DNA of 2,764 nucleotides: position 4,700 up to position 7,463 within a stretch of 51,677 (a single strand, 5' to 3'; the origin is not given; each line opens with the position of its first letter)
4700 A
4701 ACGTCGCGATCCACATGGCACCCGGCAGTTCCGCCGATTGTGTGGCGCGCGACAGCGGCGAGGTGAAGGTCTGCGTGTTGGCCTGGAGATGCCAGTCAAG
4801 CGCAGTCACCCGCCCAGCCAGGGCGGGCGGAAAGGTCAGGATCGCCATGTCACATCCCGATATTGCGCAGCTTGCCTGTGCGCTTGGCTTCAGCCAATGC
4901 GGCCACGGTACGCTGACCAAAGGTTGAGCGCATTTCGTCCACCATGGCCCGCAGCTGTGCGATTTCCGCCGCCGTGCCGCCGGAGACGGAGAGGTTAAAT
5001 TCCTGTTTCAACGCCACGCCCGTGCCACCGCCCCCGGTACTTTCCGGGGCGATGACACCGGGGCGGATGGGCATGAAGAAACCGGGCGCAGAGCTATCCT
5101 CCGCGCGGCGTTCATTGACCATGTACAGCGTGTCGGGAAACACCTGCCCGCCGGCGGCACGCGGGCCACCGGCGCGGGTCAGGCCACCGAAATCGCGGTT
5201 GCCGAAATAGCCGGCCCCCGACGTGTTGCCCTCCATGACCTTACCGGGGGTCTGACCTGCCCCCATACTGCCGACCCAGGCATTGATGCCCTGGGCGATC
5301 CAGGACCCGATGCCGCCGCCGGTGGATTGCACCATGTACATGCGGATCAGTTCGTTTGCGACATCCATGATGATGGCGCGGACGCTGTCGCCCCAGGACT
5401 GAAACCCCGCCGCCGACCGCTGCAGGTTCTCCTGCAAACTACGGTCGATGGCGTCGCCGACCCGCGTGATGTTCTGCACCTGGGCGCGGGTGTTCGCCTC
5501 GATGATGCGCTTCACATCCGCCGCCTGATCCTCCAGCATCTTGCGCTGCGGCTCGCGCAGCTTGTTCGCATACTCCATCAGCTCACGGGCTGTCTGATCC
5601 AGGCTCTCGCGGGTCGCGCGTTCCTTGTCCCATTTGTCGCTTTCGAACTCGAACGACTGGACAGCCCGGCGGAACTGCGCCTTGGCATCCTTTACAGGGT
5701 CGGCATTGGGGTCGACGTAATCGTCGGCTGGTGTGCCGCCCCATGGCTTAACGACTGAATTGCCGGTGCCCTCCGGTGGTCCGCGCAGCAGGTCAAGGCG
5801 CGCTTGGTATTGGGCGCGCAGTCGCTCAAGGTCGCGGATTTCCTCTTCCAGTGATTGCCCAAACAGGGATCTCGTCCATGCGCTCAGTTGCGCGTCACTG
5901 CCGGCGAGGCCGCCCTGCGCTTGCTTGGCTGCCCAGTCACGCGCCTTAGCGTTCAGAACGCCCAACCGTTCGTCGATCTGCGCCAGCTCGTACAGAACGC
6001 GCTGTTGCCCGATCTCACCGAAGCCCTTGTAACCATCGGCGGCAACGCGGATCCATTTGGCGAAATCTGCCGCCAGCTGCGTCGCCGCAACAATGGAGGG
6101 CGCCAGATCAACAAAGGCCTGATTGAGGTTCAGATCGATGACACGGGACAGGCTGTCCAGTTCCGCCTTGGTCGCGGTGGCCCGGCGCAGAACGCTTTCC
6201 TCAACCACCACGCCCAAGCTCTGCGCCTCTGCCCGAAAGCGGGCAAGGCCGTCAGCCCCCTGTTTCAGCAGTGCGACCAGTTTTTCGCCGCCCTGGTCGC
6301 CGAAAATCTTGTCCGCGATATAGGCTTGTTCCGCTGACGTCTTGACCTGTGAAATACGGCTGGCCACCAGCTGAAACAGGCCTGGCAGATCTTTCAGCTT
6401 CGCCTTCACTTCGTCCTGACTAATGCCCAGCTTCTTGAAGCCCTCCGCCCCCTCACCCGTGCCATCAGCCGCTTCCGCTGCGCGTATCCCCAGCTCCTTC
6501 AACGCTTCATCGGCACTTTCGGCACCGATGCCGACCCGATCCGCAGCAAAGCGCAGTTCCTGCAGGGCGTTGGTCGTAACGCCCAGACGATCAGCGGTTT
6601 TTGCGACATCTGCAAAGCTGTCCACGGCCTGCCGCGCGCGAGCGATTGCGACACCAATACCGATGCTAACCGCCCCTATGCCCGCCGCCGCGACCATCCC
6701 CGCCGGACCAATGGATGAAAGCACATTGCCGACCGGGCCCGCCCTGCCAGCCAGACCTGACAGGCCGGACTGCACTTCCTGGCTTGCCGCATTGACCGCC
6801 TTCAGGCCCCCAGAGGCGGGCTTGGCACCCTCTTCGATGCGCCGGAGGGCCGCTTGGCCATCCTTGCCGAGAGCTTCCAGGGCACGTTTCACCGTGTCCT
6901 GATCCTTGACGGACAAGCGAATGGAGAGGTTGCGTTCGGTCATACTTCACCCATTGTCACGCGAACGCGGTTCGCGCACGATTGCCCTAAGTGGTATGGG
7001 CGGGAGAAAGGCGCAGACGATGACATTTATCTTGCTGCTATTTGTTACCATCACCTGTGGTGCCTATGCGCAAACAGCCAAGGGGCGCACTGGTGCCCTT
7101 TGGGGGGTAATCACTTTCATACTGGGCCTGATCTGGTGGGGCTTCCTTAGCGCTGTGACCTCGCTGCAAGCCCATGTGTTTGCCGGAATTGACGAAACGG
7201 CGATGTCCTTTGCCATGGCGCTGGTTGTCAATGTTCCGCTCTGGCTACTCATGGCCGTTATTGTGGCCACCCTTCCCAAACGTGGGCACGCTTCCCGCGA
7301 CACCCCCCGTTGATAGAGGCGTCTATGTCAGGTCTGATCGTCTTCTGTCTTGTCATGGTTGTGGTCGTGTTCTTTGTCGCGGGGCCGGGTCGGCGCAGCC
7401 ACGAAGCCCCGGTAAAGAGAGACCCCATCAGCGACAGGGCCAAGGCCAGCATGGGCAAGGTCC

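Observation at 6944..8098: Reverse-oriented two-gene cassette (3-TM protein plus membrane-anchored tandem WYL-like protein with a 13-proline linker) splitting the tail chaperone from the tape measure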

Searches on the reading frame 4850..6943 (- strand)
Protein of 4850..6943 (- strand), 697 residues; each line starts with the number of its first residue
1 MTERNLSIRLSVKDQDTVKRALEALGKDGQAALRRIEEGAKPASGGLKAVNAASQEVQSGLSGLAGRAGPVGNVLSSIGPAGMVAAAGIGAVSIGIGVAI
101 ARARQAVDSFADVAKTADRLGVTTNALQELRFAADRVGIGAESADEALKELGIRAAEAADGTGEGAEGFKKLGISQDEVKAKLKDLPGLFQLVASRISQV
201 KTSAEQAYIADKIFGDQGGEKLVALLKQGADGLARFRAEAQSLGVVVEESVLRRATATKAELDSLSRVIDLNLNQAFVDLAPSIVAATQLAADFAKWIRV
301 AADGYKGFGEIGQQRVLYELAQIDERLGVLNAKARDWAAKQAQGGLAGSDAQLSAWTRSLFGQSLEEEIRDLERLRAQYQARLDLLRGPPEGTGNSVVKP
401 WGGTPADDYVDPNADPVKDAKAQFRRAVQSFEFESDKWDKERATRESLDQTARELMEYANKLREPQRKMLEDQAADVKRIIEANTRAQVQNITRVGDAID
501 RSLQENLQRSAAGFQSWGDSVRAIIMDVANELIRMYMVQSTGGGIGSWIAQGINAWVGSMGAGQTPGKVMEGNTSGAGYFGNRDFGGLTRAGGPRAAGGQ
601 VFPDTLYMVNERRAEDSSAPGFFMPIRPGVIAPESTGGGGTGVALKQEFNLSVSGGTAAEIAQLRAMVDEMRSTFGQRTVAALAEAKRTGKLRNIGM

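Call 4: search_protein_families(library=pfam, proteins=[window:4850-6943:-], max_evalue=1)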
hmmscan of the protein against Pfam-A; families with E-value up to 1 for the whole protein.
window:4850-6943:- (697 aa): 2 families
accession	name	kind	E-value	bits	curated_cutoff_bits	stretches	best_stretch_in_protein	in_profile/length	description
PF10145.14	PhageMin_Tail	-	2.6e-10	41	33.2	1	104-215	94-201/201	Phage-related minor tail protein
PF04253.20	TFR_dimer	-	0.078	13.4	27.1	1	415-532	4-120/121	Transferrin receptor-like dimerisation domain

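Call 5: search_protein_families(library=phrogs, proteins=[window:4850-6943:-], max_evalue=1)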
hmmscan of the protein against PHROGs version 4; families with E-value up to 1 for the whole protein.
window:4850-6943:- (697 aa): 17 families
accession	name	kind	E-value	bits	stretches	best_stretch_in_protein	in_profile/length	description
phrog_10574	-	tail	3.7e-43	149.2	1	20-687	8-633/640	tail length tape measure protein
phrog_13338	-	unknown function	3.4e-26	92.8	1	47-288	13-241/903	-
phrog_8462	-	tail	1.1e-25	91.4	1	54-302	22-263/672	tail length tape measure protein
phrog_9483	-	tail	2.4e-24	86.9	1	79-289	47-245/657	tail length tape measure protein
phrog_8125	-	tail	2.7e-23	83.8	1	76-295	67-278/578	tail length tape measure protein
phrog_2276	-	tail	3.6e-17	63.3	1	16-306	24-298/673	tail length tape measure protein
phrog_2854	-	tail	1.8e-13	51.1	1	49-307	53-278/855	tail length tape measure protein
phrog_13674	-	tail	2.3e-12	47.3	1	46-508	29-480/764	tail length tape measure protein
phrog_9388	-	unknown function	1.7e-09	38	1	73-295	30-238/615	-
phrog_12506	-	tail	7.5e-09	36.4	1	84-235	38-182/218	tail length tape measure protein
phrog_1716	-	tail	3.5e-06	26.8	1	5-68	7-69/943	tail length tape measure protein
phrog_1293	-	tail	4.1e-05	22.5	1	164-295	370-504/1424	tail length tape measure protein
phrog_1533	-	tail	0.00031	19.4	1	160-238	423-506/1688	tail length tape measure protein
phrog_14441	-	tail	0.0043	17.8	1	43-132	17-104/241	tail length tape measure protein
phrog_13254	-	unknown function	0.2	13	0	351-388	42-79/132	-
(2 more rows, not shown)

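Call 50: find_related_loci(query=A4, collection=viral_contigs, flank=4000)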
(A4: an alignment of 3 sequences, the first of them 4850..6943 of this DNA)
Query A4 (697 aa) in viral_contigs; peptide patterns used: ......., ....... (x = any residue, [..] = any of these).
93 stretches matched a pattern; 4 encode a relative of the query (tblastn E <= 1e-3); 4 distinct loci.
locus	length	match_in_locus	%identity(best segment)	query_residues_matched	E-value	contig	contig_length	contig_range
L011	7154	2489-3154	27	92-310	3e-21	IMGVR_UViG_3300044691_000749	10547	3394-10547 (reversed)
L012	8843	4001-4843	30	1-278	1e-18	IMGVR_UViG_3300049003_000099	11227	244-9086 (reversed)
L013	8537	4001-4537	29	106-284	2e-14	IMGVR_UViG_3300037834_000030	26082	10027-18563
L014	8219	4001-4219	45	5-78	3e-9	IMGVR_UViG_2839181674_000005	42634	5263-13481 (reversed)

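Call 51: find_related_loci(query=A4, collection=genome_contigs, flank=4000)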
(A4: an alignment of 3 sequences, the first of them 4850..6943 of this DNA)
Query A4 (697 aa) in genome_contigs; peptide patterns used: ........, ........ (x = any residue, [..] = any of these).
85 stretches matched a pattern, but none encodes a relative of the query by tblastn (E <= 1e-3).

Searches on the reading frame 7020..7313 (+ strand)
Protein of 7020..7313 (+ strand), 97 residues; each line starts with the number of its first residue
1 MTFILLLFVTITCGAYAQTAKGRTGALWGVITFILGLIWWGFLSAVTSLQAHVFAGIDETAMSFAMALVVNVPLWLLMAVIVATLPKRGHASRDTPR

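Call 4: search_protein_families(library=pfam, proteins=[window:7020-7313:+], max_evalue=1)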
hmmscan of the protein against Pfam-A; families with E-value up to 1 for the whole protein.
window:7020-7313:+ (97 aa): 4 families
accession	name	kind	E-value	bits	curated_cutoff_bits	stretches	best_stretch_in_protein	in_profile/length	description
PF18969.5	DUF5708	-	0.068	13.4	26.9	1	23-46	5-28/60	Family of unknown function (DUF5708)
PF10658.14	DUF2484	-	0.071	13.8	25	1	72-92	8-28/76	Protein of unknown function (DUF2484)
PF04123.18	DUF373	-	0.35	10.7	28.3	1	4-82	228-309/335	Domain of unknown function (DUF373)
PF24838.2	8xMP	-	0.72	10.1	30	0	3-63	25-90/136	Octameric membrane protein family (8xMP)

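Call 5: search_protein_families(library=phrogs, proteins=[window:7020-7313:+], max_evalue=1)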
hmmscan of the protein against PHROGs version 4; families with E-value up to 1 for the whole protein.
window:7020-7313:+ (97 aa): 2 families
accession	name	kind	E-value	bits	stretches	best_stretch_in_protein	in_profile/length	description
phrog_9201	-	unknown function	0.0029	18.7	1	6-35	9-37/55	-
phrog_23091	-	unknown function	0.09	13.6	1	29-87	70-128/190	-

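Call 42: find_homologous_proteins(query=window:7020-7313:+, max_evalue=0.01)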
Query window:7020-7313:+ (97 aa): 3 proteins with E <= 0.01 among 7 candidates.
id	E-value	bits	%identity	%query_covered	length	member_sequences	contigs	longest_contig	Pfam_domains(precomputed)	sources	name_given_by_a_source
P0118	1.4e-55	204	100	100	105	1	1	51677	-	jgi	jgi:hypothetical protein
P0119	2.4e-29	120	62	95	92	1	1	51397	-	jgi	jgi:hypothetical protein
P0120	2.9e-6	46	40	90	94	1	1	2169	-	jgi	jgi:hypothetical protein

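Call 43: find_encoding_contigs(protein=P0119, flank=10000)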
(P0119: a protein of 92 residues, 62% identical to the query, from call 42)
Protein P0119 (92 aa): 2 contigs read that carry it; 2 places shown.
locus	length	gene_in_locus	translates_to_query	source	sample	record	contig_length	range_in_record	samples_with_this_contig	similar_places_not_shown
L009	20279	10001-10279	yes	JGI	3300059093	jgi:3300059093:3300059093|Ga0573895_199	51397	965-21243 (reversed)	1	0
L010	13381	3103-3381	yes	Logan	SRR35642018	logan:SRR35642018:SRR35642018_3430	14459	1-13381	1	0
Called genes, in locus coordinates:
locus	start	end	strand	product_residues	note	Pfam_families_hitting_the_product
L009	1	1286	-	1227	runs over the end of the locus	PF13385:Laminin_G_3 (weak)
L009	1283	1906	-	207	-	-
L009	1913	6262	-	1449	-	-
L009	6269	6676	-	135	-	PF22262:DUF6950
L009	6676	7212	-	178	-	-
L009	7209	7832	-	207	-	-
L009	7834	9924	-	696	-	PF10145:PhageMin_Tail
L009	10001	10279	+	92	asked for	-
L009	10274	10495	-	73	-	-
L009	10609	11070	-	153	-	-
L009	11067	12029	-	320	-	PF18906:Phage_tube_2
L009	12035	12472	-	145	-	-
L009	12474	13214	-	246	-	PF20039:DUF6441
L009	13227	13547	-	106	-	PF05354:Phage_attach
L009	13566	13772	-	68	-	-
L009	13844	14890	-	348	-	PF03864:Phage_cap_E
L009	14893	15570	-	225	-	PF02924:HDPD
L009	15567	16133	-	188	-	-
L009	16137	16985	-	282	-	PF01343:Peptidase_S49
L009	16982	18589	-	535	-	PF05136:Phage_portal_2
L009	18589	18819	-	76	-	PF02831:gpW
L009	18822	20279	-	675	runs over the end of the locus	PF05876:GpA_ATPase, PF20454:GpA_nuclease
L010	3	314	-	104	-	?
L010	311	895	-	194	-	-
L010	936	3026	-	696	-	PF10145:PhageMin_Tail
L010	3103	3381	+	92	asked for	-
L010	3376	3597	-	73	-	-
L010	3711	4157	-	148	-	-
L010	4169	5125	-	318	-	PF18906:Phage_tube_2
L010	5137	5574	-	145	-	-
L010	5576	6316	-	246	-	PF20039:DUF6441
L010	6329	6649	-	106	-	PF05354:Phage_attach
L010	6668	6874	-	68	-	-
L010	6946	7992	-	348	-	PF03864:Phage_cap_E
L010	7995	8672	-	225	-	PF02924:HDPD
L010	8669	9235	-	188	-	-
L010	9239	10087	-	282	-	PF01343:Peptidase_S49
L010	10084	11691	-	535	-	PF05136:Phage_portal_2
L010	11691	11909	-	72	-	PF02831:gpW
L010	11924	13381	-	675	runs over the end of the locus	PF05876:GpA_ATPase, PF20454:GpA_nuclease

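Call 44: find_encoding_contigs(protein=P0120, flank=10000)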
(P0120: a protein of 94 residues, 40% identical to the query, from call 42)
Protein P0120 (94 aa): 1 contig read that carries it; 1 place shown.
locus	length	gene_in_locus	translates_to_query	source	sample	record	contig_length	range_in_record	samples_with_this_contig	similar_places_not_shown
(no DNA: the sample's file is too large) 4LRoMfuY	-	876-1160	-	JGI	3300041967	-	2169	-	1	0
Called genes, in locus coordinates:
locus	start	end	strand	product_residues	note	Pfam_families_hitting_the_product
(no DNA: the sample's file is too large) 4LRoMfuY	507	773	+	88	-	-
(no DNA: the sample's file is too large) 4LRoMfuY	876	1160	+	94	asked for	-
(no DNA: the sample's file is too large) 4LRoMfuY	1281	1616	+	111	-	-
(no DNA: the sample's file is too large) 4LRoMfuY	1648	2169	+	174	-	?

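Call 45: find_encoding_contigs(protein=P0118, flank=3000)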
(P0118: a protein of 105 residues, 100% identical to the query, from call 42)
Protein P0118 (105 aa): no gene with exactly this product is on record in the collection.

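Call 65: search_protein_families(library=padloc, proteins=[window:7020-7313:+], max_evalue=0.1)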
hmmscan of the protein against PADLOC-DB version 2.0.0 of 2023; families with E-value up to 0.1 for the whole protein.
window:7020-7313:+ (97 aa): 0 families

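Call 66: search_protein_families(library=ncbifam, proteins=[window:7020-7313:+], max_evalue=0.1)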
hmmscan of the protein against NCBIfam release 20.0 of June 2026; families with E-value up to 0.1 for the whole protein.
window:7020-7313:+ (97 aa): 1 family
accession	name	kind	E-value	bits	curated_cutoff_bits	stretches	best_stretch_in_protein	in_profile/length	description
NF004479.0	PRK05815.1-4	equivalog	0.011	15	268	1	23-62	191-230/238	F0F1 ATP synthase subunit A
